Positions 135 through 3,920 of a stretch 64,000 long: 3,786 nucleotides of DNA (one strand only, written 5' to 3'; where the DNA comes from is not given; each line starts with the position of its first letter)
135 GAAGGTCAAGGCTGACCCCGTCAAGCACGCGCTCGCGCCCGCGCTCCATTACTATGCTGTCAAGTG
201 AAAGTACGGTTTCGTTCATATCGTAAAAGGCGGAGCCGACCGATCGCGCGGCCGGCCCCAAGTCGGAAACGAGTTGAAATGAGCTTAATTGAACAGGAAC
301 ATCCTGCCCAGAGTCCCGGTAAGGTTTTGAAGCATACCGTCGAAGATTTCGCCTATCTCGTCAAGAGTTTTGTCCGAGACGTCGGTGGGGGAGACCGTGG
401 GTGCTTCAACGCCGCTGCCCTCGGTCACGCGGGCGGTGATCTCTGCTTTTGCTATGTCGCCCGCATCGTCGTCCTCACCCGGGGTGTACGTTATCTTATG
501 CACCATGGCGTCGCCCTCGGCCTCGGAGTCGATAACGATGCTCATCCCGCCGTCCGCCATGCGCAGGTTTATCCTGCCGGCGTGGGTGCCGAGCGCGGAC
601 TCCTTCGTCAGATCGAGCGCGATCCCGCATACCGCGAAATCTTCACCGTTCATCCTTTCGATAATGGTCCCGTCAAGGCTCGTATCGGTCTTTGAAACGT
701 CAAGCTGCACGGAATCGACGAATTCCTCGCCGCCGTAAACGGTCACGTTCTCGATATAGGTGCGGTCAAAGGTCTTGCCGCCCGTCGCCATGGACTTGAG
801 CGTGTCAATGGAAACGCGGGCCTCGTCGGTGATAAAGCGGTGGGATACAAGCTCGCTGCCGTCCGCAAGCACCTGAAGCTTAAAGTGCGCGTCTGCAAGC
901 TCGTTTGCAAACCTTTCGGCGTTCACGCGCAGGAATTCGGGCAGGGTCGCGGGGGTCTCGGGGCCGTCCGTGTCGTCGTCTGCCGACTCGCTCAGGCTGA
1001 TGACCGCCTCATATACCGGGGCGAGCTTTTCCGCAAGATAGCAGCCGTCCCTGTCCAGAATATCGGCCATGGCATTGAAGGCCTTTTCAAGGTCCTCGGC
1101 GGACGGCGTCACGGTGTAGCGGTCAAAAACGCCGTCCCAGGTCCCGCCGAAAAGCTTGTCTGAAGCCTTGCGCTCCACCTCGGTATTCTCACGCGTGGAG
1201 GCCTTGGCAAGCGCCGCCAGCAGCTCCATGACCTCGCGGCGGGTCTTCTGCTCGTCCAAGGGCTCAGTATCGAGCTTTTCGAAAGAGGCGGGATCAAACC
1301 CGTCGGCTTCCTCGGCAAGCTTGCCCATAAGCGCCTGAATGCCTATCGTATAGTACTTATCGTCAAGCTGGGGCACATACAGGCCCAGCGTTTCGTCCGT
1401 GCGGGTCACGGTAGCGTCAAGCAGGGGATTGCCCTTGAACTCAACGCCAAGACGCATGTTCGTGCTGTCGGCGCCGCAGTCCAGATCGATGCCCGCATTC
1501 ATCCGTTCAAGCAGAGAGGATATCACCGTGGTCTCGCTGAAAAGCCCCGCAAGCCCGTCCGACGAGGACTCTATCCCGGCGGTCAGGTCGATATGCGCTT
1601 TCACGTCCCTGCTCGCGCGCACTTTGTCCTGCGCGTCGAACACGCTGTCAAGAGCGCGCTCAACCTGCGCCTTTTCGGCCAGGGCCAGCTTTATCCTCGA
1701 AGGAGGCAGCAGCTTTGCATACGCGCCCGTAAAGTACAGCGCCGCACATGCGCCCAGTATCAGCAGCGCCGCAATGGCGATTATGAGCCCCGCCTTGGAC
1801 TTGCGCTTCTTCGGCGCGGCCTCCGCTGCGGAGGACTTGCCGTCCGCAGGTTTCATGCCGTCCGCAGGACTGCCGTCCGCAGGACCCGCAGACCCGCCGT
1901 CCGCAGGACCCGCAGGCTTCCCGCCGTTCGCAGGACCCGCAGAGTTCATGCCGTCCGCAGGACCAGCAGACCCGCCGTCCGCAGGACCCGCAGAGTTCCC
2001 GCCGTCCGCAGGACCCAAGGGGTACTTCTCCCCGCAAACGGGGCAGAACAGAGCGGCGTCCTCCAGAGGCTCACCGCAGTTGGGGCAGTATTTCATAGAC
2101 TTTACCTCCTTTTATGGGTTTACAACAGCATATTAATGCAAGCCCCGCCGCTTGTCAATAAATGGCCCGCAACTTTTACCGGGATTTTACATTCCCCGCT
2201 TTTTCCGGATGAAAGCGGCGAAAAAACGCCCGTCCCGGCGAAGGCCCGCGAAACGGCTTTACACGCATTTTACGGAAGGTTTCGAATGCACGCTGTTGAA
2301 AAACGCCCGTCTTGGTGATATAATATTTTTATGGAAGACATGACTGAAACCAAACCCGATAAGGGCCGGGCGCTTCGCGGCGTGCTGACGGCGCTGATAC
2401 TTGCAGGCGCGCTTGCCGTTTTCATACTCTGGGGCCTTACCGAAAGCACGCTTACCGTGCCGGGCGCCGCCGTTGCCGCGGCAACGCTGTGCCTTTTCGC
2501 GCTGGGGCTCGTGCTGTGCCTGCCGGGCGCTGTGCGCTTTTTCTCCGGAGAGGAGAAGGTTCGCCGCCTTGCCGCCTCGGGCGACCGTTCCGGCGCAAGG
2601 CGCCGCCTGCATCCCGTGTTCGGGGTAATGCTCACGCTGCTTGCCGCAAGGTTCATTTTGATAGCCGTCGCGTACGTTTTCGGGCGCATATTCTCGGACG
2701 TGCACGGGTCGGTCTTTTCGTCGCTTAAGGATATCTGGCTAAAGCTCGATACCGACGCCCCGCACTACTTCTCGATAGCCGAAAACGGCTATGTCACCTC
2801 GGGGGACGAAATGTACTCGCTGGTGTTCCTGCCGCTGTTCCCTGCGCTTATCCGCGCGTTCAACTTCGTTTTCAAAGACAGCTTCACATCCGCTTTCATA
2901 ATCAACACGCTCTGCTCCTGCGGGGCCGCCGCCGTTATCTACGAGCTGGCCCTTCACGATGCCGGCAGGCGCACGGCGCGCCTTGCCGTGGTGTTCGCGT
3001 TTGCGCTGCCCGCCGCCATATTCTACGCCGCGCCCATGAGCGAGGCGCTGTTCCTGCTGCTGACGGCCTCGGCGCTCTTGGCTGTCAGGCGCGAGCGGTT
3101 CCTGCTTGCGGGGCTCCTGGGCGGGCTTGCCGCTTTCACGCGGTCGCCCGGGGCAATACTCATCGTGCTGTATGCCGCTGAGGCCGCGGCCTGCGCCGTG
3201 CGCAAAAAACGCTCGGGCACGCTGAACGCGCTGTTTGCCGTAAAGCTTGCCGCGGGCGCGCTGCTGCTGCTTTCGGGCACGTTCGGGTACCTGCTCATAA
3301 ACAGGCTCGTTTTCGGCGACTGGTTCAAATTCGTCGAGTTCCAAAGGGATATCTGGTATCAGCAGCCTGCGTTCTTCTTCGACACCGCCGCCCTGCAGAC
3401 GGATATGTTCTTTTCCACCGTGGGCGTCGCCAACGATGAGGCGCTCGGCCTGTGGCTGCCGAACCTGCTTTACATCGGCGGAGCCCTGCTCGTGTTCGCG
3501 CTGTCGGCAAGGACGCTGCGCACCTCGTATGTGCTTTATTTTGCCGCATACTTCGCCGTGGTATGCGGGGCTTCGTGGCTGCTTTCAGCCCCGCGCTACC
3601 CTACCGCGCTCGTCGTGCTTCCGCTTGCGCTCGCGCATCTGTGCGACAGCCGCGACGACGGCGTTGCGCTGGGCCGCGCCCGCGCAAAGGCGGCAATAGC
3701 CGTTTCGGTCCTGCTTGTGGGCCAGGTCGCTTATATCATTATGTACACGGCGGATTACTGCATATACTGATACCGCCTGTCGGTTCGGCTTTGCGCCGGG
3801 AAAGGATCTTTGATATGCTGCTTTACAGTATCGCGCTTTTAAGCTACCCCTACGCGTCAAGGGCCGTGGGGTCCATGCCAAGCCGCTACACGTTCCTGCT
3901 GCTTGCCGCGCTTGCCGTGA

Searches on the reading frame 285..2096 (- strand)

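Call 35: search_protein_families(library=pfam, proteins=[window:285-2096:-], max_evalue=0.001)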
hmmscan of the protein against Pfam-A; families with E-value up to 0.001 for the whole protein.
window:285-2096:- (603 aa): 4 families
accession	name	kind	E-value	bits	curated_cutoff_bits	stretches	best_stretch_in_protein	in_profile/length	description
PF13240.11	Zn_Ribbon_1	-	3.1e-07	30.4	25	1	3-23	1-21/23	zinc-ribbon domain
PF13248.11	Zn_ribbon_3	-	3.9e-07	29.7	27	1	1-24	2-25/26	zinc-ribbon domain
PF12773.13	DZR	-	0.00035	21.1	27.3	1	4-24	1-21/45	Double zinc ribbon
PF24460.1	DUF7575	-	0.0007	19.3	28.5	0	4-24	6-26/28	Domain of unknown function (DUF7575)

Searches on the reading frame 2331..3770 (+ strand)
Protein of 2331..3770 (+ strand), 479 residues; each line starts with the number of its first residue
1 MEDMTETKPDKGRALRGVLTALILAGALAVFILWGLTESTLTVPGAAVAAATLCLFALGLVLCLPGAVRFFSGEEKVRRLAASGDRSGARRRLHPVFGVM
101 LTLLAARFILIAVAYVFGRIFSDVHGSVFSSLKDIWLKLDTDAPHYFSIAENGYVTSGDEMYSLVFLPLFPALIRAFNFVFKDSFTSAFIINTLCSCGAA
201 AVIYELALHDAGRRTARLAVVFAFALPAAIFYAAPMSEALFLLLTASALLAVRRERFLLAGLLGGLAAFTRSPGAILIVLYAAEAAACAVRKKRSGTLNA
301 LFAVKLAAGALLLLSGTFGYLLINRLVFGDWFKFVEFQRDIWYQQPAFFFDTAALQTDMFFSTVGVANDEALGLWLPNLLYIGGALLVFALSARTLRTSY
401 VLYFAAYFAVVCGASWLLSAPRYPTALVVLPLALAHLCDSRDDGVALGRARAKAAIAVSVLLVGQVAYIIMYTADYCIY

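Call 35: search_protein_families(library=pfam, proteins=[window:2331-3770:+], max_evalue=0.001)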
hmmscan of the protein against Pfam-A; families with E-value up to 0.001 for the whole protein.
window:2331-3770:+ (479 aa): 1 family
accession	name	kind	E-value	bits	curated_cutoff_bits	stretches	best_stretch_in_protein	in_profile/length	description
PF13231.12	PMT_2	-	2.8e-05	24.8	26.1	1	168-313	4-153/160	Dolichyl-phosphate-mannose-protein mannosyltransferase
